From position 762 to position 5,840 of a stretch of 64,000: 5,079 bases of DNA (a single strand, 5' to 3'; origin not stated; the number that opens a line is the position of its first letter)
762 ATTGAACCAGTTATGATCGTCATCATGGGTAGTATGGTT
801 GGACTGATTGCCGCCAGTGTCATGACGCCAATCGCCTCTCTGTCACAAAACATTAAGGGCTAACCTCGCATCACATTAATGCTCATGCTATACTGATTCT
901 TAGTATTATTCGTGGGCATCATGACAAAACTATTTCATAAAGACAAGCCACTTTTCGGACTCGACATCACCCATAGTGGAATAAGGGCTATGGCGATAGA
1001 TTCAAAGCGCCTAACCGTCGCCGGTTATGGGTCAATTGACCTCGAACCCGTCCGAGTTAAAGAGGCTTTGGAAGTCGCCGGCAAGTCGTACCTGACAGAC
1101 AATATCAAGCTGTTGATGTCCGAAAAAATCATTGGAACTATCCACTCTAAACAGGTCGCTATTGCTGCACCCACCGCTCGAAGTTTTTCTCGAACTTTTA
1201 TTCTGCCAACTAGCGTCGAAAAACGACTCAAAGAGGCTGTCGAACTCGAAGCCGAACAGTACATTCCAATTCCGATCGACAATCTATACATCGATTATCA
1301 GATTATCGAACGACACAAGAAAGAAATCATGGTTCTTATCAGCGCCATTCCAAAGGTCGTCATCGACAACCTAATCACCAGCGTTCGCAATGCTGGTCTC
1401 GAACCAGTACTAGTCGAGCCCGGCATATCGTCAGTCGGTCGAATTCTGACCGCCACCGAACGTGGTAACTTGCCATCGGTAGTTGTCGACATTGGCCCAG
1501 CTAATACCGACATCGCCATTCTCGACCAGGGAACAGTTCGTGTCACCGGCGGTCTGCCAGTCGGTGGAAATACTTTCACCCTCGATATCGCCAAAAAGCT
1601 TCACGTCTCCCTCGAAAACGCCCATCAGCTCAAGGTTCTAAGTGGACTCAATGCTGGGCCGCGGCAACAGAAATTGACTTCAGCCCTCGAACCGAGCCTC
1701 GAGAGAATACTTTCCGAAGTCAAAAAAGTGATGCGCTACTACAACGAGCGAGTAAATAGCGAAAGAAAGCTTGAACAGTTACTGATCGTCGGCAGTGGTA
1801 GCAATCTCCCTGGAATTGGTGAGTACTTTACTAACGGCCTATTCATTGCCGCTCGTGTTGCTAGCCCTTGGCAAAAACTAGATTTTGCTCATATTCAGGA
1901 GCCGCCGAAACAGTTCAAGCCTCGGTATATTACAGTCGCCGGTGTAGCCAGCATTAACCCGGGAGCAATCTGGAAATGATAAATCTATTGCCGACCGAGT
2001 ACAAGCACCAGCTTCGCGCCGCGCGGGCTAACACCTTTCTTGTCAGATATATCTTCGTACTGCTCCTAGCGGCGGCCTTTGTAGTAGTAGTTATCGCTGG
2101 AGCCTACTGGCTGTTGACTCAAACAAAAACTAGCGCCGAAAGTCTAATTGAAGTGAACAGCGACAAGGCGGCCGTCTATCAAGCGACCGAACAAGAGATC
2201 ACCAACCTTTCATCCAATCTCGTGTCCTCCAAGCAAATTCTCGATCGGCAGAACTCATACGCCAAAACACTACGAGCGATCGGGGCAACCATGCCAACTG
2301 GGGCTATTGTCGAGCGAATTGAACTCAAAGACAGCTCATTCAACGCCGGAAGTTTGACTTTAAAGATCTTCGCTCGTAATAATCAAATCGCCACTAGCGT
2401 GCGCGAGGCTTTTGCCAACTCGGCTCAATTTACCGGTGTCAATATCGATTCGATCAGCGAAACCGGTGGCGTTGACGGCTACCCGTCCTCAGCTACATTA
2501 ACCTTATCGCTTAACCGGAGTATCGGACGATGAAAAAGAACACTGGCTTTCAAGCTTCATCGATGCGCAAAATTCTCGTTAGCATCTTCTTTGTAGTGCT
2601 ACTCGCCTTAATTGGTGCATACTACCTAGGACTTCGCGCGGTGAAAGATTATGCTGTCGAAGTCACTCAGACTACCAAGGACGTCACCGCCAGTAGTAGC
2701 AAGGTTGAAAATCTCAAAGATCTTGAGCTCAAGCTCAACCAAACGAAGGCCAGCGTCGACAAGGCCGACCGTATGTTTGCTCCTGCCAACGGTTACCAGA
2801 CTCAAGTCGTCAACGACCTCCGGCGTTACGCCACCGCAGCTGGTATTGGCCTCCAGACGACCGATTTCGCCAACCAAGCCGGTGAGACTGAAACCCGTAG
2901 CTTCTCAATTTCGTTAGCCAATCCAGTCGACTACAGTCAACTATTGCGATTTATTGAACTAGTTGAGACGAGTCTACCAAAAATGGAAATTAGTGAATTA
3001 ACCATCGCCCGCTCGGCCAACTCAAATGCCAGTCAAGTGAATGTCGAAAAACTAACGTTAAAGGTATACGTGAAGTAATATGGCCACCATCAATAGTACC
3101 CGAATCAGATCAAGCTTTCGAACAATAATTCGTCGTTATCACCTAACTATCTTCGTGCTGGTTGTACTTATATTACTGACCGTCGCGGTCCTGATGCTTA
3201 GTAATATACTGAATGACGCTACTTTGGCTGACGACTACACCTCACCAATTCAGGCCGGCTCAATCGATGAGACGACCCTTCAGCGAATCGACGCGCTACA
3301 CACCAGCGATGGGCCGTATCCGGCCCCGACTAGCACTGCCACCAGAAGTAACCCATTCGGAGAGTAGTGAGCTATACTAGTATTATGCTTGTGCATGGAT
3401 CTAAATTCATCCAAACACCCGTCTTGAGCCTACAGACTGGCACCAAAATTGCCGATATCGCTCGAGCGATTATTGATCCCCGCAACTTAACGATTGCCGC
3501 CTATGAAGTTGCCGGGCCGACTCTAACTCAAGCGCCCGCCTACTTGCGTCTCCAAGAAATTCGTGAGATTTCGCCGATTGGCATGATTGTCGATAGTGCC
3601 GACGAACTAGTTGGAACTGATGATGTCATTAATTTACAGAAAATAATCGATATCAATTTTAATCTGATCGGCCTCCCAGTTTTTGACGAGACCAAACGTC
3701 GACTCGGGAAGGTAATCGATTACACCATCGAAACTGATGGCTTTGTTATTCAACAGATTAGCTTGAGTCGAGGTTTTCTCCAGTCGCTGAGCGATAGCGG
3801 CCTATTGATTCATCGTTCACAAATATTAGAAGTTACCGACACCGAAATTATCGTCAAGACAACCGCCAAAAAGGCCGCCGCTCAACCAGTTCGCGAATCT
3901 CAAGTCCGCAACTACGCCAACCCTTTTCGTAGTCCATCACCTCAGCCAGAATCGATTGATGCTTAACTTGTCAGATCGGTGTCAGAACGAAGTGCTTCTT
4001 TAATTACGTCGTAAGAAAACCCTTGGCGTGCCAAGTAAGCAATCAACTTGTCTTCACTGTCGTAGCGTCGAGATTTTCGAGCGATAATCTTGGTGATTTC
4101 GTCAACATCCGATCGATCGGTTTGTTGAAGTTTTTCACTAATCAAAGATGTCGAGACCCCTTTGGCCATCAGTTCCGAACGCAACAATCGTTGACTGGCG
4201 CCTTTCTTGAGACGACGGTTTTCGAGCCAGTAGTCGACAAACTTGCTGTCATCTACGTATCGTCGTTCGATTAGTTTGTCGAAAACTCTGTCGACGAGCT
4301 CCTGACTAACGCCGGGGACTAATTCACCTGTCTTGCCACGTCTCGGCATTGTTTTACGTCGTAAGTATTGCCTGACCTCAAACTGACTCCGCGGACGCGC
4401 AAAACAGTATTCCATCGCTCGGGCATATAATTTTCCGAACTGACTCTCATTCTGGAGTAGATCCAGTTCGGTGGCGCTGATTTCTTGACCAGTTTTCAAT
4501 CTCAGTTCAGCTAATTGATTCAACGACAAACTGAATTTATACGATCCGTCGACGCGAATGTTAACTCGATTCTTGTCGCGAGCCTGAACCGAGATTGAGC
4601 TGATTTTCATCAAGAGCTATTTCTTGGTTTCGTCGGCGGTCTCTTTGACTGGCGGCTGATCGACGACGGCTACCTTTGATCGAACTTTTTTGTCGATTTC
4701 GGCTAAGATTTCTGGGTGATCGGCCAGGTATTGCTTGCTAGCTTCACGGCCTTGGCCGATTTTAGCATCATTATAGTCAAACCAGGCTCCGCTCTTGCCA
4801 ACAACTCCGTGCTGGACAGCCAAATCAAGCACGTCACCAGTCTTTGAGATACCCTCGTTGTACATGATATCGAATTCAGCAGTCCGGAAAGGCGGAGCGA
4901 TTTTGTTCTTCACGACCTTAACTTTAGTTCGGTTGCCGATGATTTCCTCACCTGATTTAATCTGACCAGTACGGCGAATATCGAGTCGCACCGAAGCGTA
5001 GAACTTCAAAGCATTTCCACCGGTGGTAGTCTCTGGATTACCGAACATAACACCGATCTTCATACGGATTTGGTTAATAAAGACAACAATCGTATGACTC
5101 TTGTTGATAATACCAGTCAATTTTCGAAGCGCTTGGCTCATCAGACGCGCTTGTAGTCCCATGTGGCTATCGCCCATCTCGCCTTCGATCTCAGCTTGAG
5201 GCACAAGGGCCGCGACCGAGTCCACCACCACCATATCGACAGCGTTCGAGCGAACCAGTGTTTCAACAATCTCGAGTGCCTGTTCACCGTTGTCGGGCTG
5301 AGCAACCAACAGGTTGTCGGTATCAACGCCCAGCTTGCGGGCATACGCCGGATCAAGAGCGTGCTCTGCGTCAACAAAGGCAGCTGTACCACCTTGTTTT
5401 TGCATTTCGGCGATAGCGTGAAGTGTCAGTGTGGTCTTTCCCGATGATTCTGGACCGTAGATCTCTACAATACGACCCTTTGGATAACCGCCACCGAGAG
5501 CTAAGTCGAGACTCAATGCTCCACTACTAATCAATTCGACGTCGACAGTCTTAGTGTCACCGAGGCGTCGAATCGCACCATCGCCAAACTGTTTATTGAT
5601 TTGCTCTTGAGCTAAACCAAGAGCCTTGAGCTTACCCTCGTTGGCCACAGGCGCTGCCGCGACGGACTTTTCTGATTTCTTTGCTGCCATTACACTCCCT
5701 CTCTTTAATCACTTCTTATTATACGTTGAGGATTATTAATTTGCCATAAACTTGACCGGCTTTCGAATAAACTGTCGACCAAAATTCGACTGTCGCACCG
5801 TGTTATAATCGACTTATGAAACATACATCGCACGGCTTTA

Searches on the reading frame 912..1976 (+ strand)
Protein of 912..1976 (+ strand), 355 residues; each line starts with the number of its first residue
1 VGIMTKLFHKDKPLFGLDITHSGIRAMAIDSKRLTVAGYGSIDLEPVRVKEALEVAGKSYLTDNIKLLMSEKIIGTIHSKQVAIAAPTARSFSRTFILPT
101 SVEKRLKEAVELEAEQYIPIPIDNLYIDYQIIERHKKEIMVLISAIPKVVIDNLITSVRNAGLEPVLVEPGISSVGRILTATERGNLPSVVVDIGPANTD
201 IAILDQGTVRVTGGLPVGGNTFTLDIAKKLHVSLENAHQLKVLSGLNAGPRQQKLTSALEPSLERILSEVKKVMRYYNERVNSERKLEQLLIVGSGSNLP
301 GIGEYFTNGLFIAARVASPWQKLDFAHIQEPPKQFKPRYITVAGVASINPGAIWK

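Call 83: search_protein_families(library=pfam, proteins=[window:912-1976:+], max_evalue=0.00001)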
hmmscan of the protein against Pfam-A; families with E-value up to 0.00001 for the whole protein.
window:912-1976:+ (355 aa): 3 families
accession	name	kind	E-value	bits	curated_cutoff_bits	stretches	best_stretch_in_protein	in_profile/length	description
PF11104.14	PilM_2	-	7.8e-29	101.1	27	1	16-346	1-336/340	Type IV pilus assembly protein PilM;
PF14450.12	FtsA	-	2.6e-13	50.9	31.8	1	190-330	1-114/127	Cell division protein FtsA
PF06723.19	MreB_Mbl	-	4e-07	29.6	27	0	155-229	113-187/327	MreB/Mbl protein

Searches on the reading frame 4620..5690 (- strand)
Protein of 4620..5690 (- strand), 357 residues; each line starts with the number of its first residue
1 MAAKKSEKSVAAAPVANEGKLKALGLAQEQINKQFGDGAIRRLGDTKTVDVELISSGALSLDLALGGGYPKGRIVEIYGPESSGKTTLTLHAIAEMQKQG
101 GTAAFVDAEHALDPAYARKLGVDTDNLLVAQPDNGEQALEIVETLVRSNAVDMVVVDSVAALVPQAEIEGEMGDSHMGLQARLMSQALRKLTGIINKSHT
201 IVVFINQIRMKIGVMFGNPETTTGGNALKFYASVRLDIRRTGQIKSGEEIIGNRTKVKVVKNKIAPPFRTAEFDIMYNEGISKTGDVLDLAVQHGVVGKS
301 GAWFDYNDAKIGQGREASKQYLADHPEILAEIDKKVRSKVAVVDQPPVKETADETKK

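Call 83: search_protein_families(library=pfam, proteins=[window:4620-5690:-], max_evalue=0.00001)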
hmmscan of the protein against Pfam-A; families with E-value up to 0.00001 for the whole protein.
window:4620-5690:- (357 aa): 5 families
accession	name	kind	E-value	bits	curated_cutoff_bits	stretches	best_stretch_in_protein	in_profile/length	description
PF00154.27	RecA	-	3.4e-141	469.7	27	1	22-282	1-262/262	recA bacterial DNA recombination protein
PF21096.2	RecA_C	-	7.4e-25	87.3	27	1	285-340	1-56/57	RecA C-terminal domain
PF08423.17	Rad51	-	9.5e-12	45.1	22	1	53-241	7-212/244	Rad51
PF06745.19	ATPase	-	1.8e-07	31.2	26.6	0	56-128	3-78/231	KaiC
PF01637.24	ATPase_2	-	7.1e-06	26.4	33.2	0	73-207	21-118/225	ATPase domain predominantly from Archaea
